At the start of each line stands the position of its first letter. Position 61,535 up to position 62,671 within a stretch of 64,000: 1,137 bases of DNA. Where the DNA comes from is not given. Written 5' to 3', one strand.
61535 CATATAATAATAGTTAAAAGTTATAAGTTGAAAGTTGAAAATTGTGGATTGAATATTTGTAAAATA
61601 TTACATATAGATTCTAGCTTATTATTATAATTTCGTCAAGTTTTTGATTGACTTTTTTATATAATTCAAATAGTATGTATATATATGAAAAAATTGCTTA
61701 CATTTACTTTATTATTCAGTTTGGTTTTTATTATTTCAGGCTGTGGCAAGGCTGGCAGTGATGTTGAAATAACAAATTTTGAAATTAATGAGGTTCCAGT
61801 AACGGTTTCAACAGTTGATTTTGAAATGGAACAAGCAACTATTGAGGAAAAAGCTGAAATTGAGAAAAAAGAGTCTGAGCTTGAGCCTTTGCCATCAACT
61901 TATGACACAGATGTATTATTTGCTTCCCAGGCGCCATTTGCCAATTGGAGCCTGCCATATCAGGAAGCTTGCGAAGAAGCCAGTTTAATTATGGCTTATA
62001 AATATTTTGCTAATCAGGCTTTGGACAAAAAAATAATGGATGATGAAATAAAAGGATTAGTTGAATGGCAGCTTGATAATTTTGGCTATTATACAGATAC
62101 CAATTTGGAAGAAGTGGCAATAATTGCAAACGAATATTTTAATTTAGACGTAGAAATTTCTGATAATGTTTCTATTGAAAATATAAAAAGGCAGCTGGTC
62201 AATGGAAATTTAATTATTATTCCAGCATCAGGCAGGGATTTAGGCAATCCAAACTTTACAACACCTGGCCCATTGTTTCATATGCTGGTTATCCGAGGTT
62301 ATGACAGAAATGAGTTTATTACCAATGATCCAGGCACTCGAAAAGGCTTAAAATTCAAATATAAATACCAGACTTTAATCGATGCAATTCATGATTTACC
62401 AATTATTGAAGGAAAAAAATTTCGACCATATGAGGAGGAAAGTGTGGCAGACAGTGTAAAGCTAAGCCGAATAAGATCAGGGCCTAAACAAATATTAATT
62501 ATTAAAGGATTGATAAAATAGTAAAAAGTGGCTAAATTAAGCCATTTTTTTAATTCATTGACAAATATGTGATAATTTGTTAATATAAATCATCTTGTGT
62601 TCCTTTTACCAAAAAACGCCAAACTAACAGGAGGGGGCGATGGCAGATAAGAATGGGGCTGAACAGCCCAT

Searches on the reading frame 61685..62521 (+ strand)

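Call 10: search_protein_families(library=pfam, proteins=[window:61685-62521:+], max_evalue=0.001)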
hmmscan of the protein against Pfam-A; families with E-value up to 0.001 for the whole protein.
window:61685-62521:+ (278 aa): 1 family
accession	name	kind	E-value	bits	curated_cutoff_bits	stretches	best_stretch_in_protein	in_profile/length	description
PF13529.12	Peptidase_C39_2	-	9.8e-10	39.6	24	1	84-216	4-142/143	Peptidase_C39 like family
